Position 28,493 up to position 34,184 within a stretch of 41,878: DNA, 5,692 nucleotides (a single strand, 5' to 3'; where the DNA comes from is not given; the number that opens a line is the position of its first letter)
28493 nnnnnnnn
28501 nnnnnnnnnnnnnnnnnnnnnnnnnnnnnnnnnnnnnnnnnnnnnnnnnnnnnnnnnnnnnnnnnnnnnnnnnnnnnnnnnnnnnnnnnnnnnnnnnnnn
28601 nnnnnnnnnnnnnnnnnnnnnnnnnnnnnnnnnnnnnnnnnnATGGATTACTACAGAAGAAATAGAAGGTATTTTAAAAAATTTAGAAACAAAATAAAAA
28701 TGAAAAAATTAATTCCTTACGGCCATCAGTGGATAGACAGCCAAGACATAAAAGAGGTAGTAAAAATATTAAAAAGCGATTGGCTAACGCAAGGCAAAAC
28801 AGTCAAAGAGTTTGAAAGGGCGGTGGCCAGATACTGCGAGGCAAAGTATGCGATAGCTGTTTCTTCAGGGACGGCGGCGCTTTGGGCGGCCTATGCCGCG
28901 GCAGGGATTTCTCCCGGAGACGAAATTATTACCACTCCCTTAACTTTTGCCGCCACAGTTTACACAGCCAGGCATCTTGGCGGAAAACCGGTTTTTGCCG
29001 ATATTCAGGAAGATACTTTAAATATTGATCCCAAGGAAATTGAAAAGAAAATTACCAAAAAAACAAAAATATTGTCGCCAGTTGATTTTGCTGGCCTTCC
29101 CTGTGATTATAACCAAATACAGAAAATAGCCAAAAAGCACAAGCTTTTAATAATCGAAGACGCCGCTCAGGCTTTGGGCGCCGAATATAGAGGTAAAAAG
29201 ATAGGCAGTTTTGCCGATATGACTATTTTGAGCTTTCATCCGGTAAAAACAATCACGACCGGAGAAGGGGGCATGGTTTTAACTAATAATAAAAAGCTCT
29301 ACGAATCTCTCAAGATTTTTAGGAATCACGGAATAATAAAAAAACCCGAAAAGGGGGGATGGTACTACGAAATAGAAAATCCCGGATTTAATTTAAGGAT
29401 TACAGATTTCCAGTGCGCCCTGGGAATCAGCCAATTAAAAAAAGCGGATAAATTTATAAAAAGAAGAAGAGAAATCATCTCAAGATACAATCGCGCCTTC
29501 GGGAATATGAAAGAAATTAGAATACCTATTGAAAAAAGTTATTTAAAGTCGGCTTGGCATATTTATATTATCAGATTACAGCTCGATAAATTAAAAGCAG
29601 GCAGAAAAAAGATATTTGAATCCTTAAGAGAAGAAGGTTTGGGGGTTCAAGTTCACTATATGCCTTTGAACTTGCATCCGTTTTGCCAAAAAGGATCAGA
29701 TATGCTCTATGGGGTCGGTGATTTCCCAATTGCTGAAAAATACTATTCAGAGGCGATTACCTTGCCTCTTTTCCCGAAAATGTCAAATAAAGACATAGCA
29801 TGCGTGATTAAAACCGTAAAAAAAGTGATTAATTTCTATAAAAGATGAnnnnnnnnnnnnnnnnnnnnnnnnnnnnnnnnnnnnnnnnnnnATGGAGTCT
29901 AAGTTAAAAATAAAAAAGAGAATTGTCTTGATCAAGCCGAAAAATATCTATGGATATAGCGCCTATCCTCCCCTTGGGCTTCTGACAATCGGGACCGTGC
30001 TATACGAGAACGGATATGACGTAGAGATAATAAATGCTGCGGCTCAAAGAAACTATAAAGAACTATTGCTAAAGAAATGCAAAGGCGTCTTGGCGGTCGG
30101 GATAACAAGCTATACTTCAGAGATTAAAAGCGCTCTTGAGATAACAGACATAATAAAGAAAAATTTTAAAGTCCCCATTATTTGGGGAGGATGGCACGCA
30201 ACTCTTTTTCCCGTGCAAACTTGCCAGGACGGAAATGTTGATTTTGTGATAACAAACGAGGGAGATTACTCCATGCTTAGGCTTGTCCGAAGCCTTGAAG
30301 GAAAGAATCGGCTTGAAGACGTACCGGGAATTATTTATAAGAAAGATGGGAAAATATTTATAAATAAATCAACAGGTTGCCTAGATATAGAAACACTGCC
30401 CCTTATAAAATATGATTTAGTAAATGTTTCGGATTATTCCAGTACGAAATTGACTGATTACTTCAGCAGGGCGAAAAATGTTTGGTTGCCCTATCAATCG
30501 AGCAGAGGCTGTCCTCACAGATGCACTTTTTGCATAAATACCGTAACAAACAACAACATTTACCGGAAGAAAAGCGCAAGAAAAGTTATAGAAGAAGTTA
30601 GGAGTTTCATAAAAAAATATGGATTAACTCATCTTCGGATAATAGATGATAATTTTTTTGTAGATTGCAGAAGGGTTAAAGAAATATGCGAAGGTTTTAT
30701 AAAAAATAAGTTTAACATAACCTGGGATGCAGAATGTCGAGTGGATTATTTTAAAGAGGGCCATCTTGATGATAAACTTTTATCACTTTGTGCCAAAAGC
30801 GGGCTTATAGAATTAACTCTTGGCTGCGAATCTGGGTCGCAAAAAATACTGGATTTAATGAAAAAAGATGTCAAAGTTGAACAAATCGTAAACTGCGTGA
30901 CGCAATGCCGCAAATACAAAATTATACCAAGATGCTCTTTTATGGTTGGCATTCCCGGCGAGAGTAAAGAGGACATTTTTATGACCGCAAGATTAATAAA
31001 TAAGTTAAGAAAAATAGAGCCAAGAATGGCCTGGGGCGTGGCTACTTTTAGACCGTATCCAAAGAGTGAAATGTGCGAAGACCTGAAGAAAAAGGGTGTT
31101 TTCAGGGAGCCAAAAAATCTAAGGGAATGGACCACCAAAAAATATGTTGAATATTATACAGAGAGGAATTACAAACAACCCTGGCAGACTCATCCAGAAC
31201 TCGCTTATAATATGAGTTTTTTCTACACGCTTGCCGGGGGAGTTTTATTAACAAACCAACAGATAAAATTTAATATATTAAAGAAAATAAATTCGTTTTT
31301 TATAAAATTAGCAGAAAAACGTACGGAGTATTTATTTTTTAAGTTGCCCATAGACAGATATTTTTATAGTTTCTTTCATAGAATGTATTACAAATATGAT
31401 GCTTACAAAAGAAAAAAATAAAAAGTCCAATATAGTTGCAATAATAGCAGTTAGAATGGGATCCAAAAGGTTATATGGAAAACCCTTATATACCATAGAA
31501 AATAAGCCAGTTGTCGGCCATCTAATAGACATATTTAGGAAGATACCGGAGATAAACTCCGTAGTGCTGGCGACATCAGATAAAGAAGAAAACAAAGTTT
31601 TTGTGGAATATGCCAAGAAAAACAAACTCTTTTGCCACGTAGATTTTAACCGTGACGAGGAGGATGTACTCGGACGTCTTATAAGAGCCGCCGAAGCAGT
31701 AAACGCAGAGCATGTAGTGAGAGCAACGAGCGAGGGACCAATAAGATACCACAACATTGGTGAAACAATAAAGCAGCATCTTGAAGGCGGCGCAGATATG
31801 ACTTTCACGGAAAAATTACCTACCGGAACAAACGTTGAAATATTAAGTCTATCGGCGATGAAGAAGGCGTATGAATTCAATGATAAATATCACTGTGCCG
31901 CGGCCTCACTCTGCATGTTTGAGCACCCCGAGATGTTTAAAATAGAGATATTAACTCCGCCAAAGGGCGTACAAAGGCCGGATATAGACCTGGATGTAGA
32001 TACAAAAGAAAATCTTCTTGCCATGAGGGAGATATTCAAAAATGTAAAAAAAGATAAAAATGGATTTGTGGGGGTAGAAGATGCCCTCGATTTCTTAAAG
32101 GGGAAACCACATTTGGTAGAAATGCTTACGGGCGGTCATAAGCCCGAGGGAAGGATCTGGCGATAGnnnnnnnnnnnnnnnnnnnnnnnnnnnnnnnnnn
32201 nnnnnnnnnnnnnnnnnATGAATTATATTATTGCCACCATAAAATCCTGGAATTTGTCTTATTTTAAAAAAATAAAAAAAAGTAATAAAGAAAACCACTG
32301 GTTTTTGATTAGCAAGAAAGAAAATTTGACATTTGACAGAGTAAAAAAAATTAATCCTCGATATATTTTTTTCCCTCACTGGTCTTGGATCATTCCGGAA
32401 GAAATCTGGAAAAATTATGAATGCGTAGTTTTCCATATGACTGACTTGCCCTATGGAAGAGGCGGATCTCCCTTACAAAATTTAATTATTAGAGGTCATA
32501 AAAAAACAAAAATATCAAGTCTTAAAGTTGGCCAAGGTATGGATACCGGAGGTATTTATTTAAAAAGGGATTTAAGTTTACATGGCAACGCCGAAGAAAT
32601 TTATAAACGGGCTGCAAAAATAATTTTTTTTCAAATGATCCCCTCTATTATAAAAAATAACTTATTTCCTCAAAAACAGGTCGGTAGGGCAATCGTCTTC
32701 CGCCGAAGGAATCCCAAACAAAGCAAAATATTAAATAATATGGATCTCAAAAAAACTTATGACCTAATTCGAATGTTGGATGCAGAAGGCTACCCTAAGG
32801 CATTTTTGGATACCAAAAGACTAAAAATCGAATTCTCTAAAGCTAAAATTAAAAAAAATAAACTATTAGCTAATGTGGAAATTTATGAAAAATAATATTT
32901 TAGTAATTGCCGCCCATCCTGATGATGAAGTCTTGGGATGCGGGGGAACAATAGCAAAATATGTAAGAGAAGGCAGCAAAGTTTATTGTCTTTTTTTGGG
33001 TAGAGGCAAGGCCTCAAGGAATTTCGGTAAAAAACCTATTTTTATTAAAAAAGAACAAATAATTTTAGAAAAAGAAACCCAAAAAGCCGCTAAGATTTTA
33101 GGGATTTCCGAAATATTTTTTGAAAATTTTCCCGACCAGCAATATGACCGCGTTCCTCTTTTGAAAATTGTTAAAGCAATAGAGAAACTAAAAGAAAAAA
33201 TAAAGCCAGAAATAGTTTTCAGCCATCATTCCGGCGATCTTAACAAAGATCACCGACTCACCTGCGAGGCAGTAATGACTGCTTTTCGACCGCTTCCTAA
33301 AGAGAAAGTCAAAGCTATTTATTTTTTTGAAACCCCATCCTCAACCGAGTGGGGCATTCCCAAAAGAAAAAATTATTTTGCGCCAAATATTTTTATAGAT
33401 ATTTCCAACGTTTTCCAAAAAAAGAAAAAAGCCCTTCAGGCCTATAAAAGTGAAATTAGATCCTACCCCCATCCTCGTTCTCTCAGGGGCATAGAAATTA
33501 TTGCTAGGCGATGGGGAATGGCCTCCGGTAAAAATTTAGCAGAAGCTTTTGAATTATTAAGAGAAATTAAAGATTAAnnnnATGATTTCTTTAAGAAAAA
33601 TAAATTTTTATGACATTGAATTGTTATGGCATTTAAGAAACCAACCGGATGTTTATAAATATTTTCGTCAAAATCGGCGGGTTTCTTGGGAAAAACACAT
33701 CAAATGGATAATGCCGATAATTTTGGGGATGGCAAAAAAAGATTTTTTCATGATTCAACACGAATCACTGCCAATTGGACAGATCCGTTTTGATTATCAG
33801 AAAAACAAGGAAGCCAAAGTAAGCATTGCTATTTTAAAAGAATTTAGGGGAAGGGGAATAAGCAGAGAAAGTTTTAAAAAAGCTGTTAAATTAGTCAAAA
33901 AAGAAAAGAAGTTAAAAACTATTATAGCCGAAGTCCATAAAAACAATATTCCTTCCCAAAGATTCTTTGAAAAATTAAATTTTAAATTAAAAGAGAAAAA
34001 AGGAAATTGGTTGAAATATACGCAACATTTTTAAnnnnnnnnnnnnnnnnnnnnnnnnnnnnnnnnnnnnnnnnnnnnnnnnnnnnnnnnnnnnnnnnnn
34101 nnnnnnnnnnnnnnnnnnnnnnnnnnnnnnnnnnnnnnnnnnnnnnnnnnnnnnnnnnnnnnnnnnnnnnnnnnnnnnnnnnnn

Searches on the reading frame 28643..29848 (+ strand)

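Call 11: search_protein_families(library=pfam, proteins=[window:28643-29848:+], max_evalue=0.001)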
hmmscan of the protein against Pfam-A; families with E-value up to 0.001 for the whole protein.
window:28643-29848:+ (401 aa): 5 families
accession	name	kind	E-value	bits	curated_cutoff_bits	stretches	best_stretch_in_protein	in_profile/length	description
PF01041.23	DegT_DnrJ_EryC1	-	5.4e-122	407.9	19.8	1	31-392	3-359/360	DegT/DnrJ/EryC1/StrS aminotransferase family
PF00155.27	Aminotran_1_2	-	1.2e-10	41.6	19.7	1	53-175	43-187/361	Aminotransferase class I and II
PF01053.26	Cys_Met_Meta_PP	-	1.4e-09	37.5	27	1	52-230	52-230/381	Cys/Met metabolism PLP-dependent enzyme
PF00266.25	Aminotran_5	-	1.1e-07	31.7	21.5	1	53-180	44-182/371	Aminotransferase class-V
PF01212.27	Beta_elim_lyase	-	3.4e-06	27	27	1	51-301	31-242/288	Beta-eliminating lyase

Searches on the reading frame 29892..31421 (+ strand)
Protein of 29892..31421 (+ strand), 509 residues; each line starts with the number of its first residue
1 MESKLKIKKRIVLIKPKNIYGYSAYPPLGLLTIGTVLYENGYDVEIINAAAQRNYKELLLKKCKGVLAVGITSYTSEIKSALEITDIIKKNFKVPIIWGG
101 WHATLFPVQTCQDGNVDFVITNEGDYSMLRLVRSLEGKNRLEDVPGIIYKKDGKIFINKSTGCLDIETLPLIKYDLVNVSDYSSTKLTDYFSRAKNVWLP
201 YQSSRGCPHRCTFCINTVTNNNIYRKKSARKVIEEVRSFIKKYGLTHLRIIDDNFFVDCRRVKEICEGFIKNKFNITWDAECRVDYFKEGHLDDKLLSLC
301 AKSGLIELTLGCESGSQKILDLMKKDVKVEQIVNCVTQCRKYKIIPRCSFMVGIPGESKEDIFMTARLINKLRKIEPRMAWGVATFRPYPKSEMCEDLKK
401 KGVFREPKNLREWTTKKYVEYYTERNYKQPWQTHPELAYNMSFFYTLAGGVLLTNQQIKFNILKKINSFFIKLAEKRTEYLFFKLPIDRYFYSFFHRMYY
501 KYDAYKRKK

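Call 11: search_protein_families(library=pfam, proteins=[window:29892-31421:+], max_evalue=0.001)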
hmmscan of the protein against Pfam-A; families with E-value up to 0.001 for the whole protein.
window:29892-31421:+ (509 aa): 2 families
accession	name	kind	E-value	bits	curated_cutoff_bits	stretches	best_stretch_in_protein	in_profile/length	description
PF04055.27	Radical_SAM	-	1e-19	71.8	29.5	1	202-369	2-166/166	Radical SAM superfamily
PF02310.24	B12-binding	-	8.3e-12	45.4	32.1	1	25-129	12-118/121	B12 binding domain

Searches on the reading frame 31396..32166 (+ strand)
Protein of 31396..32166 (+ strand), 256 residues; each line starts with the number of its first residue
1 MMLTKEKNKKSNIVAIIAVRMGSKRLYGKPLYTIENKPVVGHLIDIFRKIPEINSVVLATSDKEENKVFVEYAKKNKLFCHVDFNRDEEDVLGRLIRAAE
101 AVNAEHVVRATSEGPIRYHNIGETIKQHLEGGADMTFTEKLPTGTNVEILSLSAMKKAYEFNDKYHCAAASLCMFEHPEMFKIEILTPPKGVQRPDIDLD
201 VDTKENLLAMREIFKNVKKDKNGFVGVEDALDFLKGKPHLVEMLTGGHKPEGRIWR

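Call 11: search_protein_families(library=pfam, proteins=[window:31396-32166:+], max_evalue=0.001)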
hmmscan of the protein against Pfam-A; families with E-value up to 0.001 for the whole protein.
window:31396-32166:+ (256 aa): 1 family
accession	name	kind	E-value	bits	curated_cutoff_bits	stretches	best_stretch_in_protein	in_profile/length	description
PF02348.25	CTP_transf_3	-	2.5e-18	67.1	22.6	1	14-193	1-171/217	Cytidylyltransferase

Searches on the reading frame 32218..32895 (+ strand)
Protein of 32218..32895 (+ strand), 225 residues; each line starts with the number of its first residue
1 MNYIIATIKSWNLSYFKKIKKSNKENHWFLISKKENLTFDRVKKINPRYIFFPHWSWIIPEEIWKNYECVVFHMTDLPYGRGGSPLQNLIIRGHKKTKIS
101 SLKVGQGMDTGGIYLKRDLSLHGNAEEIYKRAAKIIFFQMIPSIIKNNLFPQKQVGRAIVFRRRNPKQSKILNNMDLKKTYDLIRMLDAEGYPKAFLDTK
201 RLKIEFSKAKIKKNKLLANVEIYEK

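Call 11: search_protein_families(library=pfam, proteins=[window:32218-32895:+], max_evalue=0.001)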
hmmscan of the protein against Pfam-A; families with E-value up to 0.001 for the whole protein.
window:32218-32895:+ (225 aa): 2 families
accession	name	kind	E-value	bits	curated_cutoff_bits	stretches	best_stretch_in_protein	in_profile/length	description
PF21553.2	Formyl_trans_C_2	-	1e-22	79.9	27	1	166-222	1-57/58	Methionyl-tRNA formyltransferase, C-terminal domain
PF00551.24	Formyl_trans_N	-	2.5e-05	24.5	26.1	1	34-130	67-167/181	Formyl transferase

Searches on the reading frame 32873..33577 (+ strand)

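Call 11: search_protein_families(library=pfam, proteins=[window:32873-33577:+], max_evalue=0.001)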
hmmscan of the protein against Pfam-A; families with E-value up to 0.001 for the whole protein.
window:32873-33577:+ (234 aa): 1 family
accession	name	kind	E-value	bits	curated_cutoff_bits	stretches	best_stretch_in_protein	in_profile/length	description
PF02585.22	PIG-L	-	5.4e-30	105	28.2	1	10-137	1-128/129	GlcNAc-PI de-N-acetylase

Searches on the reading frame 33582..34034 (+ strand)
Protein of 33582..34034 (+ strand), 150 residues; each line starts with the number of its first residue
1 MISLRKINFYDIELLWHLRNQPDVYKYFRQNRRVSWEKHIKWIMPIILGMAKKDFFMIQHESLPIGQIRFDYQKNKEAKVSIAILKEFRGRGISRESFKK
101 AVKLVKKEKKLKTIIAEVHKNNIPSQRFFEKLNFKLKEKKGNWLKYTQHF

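Call 11: search_protein_families(library=pfam, proteins=[window:33582-34034:+], max_evalue=0.001)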
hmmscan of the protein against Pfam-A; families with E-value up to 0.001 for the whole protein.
window:33582-34034:+ (150 aa): 6 families
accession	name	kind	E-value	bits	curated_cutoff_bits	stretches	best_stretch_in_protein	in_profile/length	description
PF13302.13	Acetyltransf_3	-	1.2e-17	65.4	25.4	1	4-135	4-138/138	Acetyltransferase (GNAT) domain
PF00583.31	Acetyltransf_1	-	1.6e-11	44.9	20.7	1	24-134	4-116/116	Acetyltransferase (GNAT) family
PF13508.13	Acetyltransf_7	-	1.3e-07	32.4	27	1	53-135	3-83/84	Acetyltransferase (GNAT) domain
PF13420.13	Acetyltransf_4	-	2.3e-06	28.1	24.3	1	5-149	2-149/155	Acetyltransferase (GNAT) domain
PF08445.16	FR47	-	6e-06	26.6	22.1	1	81-139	26-82/86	FR47-like protein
PF13673.13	Acetyltransf_10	-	0.00043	20.7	23.6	1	53-137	31-110/128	Acetyltransferase (GNAT) domain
